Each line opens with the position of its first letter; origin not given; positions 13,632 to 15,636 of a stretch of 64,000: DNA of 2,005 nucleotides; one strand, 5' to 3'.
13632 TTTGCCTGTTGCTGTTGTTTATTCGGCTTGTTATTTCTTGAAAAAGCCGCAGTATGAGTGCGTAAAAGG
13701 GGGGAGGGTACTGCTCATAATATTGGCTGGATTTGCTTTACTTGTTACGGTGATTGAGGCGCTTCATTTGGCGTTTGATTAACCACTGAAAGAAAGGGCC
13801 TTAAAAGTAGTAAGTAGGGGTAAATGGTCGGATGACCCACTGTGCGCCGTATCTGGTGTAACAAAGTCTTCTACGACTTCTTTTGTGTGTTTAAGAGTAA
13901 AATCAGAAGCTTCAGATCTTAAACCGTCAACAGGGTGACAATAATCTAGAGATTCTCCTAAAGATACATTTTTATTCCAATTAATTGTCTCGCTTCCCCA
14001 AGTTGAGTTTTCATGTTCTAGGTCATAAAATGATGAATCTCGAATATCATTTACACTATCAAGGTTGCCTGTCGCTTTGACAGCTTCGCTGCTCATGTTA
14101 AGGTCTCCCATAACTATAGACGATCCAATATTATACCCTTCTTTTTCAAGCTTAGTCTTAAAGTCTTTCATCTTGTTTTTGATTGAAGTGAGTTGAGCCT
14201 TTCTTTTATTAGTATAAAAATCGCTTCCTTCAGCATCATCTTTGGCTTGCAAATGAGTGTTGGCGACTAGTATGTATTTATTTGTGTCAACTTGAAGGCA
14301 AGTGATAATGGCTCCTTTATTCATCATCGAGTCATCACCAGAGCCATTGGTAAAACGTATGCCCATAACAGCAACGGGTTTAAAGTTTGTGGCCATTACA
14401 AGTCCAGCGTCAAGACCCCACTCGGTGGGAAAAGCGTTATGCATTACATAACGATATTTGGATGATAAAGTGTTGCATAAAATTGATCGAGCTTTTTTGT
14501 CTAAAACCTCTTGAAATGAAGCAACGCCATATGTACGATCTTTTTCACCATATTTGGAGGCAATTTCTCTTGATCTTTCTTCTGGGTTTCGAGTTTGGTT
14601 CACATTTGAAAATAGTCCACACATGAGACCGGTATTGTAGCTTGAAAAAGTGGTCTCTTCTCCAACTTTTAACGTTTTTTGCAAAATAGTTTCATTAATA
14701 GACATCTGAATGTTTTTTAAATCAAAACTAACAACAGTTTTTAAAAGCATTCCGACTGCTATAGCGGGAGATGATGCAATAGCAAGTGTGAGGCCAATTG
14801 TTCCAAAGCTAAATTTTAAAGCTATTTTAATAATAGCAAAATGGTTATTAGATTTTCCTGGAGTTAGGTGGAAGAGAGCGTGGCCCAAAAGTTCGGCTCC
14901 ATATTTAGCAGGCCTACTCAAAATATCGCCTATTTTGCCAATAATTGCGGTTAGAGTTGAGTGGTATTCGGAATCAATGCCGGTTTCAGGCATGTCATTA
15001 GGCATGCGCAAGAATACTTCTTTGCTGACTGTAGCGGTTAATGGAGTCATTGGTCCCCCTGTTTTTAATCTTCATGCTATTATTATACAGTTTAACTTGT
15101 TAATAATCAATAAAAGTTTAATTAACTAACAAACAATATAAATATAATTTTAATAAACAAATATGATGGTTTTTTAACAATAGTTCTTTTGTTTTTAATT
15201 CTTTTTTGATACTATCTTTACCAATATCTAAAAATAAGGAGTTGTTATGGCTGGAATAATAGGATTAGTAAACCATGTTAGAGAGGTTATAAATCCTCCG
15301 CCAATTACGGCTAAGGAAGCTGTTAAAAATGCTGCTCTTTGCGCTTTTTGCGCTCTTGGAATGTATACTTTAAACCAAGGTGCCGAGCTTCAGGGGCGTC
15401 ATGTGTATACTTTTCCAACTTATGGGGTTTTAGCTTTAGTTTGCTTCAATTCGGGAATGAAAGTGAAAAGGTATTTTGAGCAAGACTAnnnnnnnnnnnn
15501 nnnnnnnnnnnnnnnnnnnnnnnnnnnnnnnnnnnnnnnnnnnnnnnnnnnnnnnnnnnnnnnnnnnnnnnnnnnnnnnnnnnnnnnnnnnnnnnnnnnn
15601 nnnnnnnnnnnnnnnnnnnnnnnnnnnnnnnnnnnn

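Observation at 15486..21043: Tandem pair of giant paralogous proteins of unknown function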

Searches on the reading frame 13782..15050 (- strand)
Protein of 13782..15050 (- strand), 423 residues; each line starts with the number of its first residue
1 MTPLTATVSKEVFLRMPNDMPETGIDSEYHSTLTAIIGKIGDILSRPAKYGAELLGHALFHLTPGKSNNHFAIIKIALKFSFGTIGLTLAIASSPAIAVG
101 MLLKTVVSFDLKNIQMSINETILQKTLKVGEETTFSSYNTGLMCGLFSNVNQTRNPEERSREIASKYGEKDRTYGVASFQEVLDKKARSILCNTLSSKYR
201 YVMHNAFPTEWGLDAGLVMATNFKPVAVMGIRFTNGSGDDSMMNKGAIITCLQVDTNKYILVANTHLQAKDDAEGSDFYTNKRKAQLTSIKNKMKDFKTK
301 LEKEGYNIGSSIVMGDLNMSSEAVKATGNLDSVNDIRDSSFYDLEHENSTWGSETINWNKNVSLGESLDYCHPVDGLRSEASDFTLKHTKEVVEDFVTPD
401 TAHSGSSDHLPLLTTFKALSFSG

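Call 4: search_protein_families(library=pfam, proteins=[window:13782-15050:-], max_evalue=1)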
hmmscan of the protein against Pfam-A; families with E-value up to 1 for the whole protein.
window:13782-15050:- (423 aa): 0 families

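Call 6: search_protein_families(library=ncbifam, proteins=[window:13782-15050:-], max_evalue=1)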
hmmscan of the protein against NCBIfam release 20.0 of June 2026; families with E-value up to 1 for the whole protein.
window:13782-15050:- (423 aa): 1 family
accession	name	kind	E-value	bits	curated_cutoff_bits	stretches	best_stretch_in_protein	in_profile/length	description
TIGR03395.1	sphingomy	equivalog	2.5e-06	27.2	248.2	1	176-323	41-194/286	sphingomyelin phosphodiesterase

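Call 66: search_solved_structures(query=window:13782-15050:-, max_evalue=0.01)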
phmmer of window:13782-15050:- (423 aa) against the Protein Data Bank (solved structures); distinct sequences matched with E-value up to 0.01: 2.
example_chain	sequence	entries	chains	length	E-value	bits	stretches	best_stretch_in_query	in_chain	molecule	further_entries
2ddr_A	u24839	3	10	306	5.8e-05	25.6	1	211-332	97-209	Sphingomyelin phosphodiesterase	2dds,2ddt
2uyr_X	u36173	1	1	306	5.8e-05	25.6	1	211-332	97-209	SPHINGOMYELINASE C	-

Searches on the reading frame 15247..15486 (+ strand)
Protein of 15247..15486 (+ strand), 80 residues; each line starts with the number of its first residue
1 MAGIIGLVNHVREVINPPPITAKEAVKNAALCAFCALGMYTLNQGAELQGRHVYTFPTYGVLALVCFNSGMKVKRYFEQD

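Call 4: search_protein_families(library=pfam, proteins=[window:15247-15486:+], max_evalue=1)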
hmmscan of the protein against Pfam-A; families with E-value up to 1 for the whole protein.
window:15247-15486:+ (80 aa): 0 families

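Call 6: search_protein_families(library=ncbifam, proteins=[window:15247-15486:+], max_evalue=1)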
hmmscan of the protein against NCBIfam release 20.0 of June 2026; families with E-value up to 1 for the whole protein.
window:15247-15486:+ (80 aa): 0 families
